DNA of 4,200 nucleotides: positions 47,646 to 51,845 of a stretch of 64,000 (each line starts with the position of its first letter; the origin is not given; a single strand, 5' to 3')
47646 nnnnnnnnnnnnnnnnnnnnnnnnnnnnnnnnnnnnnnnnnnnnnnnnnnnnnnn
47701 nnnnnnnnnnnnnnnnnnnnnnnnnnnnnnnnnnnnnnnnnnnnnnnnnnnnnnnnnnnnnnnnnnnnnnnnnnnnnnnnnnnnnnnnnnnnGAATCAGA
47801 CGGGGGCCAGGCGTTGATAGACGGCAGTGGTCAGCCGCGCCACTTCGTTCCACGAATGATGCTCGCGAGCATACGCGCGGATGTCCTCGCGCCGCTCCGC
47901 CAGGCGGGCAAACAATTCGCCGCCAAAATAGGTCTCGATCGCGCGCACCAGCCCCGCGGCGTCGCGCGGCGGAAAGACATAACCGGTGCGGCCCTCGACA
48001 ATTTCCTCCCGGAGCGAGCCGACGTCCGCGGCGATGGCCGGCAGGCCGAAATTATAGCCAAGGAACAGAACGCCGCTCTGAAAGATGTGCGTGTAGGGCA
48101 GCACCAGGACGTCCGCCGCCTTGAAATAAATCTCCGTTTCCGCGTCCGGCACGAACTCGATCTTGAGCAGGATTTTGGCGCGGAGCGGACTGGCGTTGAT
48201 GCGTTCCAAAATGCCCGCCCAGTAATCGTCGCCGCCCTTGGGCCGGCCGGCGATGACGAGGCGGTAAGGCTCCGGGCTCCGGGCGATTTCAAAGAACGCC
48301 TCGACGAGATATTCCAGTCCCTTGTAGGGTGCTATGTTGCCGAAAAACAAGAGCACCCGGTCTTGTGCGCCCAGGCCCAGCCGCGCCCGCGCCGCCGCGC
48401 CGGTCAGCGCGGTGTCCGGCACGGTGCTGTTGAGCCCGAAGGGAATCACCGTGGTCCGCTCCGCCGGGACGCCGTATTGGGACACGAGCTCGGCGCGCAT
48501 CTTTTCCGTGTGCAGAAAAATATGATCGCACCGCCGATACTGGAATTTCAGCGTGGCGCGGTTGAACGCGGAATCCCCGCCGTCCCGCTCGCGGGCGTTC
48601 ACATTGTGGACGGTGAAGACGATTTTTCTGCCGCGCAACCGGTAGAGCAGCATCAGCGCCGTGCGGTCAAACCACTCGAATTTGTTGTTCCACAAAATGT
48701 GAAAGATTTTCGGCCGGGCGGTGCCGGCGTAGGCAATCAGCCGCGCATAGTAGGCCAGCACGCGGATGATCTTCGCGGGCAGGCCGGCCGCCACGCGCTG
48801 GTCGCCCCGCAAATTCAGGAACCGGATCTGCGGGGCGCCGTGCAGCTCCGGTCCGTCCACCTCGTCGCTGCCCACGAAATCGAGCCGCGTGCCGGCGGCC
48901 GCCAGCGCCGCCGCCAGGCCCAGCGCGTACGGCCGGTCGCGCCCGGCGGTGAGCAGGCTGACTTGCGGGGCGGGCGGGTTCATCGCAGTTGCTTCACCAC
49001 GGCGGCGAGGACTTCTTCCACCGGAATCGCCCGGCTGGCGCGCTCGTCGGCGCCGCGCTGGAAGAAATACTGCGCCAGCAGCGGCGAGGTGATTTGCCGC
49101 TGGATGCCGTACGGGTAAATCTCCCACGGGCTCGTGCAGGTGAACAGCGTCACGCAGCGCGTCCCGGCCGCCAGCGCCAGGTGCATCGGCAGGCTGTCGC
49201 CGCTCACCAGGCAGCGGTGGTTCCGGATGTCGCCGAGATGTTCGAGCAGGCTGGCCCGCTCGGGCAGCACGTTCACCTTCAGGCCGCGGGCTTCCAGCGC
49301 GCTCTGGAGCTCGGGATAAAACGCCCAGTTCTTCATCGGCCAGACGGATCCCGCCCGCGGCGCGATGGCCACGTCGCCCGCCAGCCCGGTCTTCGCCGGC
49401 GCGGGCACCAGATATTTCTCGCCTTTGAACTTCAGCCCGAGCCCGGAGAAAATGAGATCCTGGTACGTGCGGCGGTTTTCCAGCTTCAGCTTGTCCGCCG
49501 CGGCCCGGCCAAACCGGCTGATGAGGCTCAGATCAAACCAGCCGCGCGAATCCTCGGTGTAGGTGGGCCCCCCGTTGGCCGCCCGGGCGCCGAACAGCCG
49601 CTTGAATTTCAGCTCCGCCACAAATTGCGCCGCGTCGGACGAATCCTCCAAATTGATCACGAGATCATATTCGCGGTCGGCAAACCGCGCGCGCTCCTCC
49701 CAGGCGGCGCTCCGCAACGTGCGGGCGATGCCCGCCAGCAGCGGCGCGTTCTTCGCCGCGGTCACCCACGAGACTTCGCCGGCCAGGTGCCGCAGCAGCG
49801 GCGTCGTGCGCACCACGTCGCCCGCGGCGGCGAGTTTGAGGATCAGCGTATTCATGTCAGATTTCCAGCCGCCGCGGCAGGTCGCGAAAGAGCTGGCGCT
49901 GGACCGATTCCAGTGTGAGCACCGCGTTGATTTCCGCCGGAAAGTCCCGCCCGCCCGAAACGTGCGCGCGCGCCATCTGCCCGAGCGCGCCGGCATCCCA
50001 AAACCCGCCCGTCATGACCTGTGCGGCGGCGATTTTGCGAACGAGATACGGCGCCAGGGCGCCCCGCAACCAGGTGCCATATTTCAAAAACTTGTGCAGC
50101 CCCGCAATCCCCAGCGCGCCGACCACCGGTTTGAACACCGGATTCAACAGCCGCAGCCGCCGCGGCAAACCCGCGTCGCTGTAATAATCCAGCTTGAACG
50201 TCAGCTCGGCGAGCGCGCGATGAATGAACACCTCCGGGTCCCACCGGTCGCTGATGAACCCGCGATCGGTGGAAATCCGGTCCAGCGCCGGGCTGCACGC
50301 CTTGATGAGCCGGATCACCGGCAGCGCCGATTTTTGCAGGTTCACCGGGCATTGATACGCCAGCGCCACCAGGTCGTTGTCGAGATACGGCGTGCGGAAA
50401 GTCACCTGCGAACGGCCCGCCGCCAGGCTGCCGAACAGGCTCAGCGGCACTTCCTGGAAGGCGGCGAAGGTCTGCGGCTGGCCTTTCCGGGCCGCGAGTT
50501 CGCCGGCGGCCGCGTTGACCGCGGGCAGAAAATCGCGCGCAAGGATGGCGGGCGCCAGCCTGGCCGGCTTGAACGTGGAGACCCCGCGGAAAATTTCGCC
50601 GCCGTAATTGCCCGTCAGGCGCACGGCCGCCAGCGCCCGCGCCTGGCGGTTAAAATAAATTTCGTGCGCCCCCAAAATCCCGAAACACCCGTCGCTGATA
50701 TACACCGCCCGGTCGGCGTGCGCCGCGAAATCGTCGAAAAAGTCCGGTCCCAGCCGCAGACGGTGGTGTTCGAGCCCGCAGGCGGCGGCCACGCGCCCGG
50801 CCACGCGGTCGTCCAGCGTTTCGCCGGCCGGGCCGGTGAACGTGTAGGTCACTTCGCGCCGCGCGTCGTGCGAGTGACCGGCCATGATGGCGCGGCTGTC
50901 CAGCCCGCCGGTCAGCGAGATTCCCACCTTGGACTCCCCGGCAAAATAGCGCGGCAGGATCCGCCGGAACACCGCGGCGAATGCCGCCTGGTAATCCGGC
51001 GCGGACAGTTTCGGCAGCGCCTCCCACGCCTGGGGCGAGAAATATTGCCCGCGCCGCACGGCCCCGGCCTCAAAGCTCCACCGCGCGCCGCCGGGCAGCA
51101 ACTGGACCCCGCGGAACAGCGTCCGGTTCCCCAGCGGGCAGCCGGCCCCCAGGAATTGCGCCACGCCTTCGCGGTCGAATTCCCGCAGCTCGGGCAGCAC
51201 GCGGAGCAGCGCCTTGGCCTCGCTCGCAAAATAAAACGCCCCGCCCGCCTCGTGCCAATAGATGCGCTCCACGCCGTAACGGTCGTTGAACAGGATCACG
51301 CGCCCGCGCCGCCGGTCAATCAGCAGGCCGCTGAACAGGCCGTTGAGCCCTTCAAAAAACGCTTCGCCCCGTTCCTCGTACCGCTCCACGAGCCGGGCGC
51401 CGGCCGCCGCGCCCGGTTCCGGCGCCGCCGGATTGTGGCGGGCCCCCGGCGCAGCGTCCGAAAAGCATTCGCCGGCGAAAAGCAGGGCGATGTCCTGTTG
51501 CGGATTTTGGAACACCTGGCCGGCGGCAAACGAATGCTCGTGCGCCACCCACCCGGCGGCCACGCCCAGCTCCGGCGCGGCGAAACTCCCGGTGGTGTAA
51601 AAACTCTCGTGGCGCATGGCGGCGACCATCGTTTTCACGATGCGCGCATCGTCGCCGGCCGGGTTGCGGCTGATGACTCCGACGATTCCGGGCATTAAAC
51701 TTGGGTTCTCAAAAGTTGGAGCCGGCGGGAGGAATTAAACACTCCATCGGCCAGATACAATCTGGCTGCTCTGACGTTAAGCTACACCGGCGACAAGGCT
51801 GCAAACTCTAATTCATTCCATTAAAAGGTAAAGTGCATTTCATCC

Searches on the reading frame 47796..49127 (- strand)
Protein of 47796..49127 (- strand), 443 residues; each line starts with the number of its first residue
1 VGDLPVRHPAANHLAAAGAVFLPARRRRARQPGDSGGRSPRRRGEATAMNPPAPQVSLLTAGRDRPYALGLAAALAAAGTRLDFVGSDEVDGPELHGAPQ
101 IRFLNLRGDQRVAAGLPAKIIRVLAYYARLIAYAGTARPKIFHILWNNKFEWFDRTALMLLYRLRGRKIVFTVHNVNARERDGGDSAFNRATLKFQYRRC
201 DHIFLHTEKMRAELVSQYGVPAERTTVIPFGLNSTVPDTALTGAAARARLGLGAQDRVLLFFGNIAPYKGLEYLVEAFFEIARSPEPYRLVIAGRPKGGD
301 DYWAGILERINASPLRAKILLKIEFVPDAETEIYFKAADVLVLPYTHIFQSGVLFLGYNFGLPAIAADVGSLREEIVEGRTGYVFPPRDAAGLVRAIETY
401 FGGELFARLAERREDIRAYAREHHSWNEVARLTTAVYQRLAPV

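Call 68: search_protein_families(library=pfam, proteins=[window:47796-49127:-], max_evalue=0.000001)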
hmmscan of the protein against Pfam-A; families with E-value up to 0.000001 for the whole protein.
window:47796-49127:- (443 aa): 4 families
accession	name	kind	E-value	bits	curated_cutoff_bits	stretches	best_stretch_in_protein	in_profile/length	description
PF13692.12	Glyco_trans_1_4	-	2.9e-18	66.9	27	1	257-399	2-138/142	Glycosyl transferases group 1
PF00534.26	Glycos_transf_1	-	1.3e-17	64.3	26.4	1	247-422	6-171/172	Glycosyl transferases group 1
PF13439.12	Glyco_transf_4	-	1.9e-16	61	28.5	1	67-233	7-167/170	Glycosyltransferase Family 4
PF13579.12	Glyco_trans_4_4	-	5.6e-13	50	29.7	1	66-231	5-158/158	Glycosyl transferase 4-like domain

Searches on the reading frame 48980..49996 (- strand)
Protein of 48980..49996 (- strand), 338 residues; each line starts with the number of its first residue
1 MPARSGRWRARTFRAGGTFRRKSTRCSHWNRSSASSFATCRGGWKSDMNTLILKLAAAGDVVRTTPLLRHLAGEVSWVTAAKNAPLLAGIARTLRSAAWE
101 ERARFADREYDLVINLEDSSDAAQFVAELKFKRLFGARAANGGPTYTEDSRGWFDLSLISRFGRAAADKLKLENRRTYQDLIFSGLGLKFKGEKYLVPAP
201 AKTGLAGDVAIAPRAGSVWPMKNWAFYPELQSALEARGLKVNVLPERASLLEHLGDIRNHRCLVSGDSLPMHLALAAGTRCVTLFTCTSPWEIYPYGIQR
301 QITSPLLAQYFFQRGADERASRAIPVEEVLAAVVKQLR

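Call 68: search_protein_families(library=pfam, proteins=[window:48980-49996:-], max_evalue=0.000001)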
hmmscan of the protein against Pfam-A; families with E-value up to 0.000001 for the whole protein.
window:48980-49996:- (338 aa): 1 family
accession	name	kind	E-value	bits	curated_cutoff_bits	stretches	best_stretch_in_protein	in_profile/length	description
PF01075.23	Glyco_transf_9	-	5.5e-10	39.4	22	1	239-302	161-226/247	Glycosyltransferase family 9 (heptosyltransferase)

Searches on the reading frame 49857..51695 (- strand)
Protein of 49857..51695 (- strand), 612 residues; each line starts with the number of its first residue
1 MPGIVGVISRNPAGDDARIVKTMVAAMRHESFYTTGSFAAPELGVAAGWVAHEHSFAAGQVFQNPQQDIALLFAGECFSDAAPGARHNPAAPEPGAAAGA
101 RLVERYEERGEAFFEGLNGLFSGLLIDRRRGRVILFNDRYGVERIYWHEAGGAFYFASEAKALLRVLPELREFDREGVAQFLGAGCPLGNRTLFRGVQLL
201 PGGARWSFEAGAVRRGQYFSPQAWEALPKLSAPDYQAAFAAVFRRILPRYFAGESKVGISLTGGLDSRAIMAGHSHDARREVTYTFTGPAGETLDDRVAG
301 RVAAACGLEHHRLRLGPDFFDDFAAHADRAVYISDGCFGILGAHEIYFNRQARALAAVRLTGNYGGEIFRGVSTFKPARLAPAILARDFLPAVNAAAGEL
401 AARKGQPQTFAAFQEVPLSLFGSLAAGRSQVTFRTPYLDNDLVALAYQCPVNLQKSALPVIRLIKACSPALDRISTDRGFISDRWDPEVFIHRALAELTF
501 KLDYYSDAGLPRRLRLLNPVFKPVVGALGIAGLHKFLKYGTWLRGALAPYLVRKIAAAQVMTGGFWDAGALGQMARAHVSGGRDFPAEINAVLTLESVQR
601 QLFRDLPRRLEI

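Call 68: search_protein_families(library=pfam, proteins=[window:49857-51695:-], max_evalue=0.000001)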
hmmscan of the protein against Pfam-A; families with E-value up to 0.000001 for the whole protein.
window:49857-51695:- (612 aa): 2 families
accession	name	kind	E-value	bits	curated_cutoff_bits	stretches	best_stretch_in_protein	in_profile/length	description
PF00733.27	Asn_synthase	-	3.2e-15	57.1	21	1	253-453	16-257/354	Asparagine synthase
PF13537.11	GATase_7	-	5.3e-12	46.3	25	1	102-164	58-122/123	Glutamine amidotransferase domain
